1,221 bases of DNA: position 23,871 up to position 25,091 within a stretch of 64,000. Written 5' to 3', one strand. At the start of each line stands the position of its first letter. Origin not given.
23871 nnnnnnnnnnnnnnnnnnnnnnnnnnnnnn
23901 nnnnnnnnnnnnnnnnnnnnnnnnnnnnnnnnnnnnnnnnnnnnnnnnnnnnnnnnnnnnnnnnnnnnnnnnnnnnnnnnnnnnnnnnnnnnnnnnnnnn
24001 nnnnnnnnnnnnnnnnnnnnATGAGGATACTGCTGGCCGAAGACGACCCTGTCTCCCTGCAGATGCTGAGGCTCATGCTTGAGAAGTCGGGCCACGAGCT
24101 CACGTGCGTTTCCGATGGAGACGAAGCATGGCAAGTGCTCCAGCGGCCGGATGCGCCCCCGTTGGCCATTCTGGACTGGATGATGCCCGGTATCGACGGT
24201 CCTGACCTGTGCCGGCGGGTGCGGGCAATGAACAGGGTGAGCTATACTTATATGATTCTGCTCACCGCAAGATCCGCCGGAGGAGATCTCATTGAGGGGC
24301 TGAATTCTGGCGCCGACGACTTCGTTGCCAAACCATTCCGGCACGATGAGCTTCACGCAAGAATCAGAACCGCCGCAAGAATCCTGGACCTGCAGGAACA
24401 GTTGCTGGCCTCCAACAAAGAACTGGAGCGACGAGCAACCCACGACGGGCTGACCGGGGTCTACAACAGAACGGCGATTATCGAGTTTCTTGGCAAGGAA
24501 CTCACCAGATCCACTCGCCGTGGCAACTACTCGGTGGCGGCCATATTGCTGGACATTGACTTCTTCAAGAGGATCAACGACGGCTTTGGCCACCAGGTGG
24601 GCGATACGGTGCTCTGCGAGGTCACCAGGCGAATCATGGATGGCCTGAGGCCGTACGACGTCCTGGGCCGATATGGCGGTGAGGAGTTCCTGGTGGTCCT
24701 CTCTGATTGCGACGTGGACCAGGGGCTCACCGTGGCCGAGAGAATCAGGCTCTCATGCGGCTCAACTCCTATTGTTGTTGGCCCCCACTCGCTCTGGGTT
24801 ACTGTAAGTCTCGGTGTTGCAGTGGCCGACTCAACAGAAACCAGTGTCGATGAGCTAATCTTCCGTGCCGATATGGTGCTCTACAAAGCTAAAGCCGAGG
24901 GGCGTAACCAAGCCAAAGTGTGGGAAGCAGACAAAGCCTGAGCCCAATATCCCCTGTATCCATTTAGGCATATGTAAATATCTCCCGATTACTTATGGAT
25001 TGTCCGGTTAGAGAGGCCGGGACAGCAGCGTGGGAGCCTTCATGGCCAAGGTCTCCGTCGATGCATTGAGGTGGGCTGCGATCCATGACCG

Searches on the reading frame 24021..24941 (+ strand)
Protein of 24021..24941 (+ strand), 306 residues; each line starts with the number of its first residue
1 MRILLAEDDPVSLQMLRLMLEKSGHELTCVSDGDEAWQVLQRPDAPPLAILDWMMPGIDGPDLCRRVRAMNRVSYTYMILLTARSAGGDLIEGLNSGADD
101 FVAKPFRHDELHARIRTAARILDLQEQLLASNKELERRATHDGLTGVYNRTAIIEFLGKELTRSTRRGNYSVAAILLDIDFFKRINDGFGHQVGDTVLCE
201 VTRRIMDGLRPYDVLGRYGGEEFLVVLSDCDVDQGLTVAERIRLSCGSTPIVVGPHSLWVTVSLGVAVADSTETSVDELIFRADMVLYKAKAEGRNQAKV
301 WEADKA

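Call 3: search_protein_families(library=pfam, proteins=[window:24021-24941:+])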
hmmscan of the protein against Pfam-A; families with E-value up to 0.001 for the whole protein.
window:24021-24941:+ (306 aa): 2 families
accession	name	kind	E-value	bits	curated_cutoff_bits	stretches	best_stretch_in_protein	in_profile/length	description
PF00990.26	GGDEF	-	6e-44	150.1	23.8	1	139-297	1-161/161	Diguanylate cyclase, GGDEF domain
PF00072.30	Response_reg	-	2.4e-24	86.1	30.2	1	3-116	1-111/111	Response regulator receiver domain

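Call 13: search_protein_families(library=ncbifam, proteins=[window:24021-24941:+], max_evalue=0.01)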
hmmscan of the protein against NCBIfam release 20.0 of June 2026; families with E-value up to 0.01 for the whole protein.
window:24021-24941:+ (306 aa): 109 families (the best 25 are shown)
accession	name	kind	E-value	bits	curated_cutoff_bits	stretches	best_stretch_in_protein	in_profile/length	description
NF007135.0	PRK09581.1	equivalog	8.1e-70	235.9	474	2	108-298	261-452/457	PleD family two-component system response regulator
NF038266.1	diguan_SiaD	equivalog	1.8e-51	175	290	1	114-297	68-251/252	biofilm regulation diguanylate cyclase SiaD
TIGR00254.1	GGDEF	domain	1.8e-50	170.9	37.4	1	135-300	1-166/168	diguanylate cyclase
NF047654.1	DiguCycDgcRLepto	equivalog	1.7e-45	155.2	500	1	2-297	4-292/295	diguanylate cyclase DgcR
NF007380.0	PRK09894.1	equivalog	8.8e-42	143.5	256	1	123-302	112-288/296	diguanylate cyclase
NF007423.1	PRK09966.1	equivalog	2.3e-37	128.8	325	1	123-291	223-390/390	diguanylate cyclase DgcN/YfiN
NF041606.1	dguan_cyc_DgcA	equivalog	1.8e-36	125.8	370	1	131-300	170-338/340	diguanylate cyclase DgcA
NF011955.1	PRK15426.1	equivalog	1.2e-34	119.4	408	1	132-299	391-559/564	cellulose biosynthesis regulator diguanylate cyclase DgcQ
NF007298.0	PRK09776.1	equivalog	2e-33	115.4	1135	1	132-305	677-849/1111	diguanylate cyclase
NF050064.1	BlResRespRegCbrR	equivalog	8.2e-33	113.9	600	1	17-300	140-413/415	bile resistance response regulator CbrR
NF007599.0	PRK10245.1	equivalog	1.5e-32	112.5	402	1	130-300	201-369/371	diguanylate cyclase AdrA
NF045675.1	PhdiestaseDibA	equivalog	9.6e-31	106.8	980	1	129-297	193-360/623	phosphodiesterase DibA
NF040689.1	MtrAB_MtrA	equivalog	3.4e-29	101.7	300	1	3-125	1-119/219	MtrAB system response regulator MtrA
NF051473.1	DigCycDgcsShew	equivalog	3.5e-29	102.1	400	1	133-300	129-290/291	diguanylate cyclase DgcS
NF007474.0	PRK10060.1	equivalog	3.8e-29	101.4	782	1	132-302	230-396/663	cyclic di-GMP phosphodiesterase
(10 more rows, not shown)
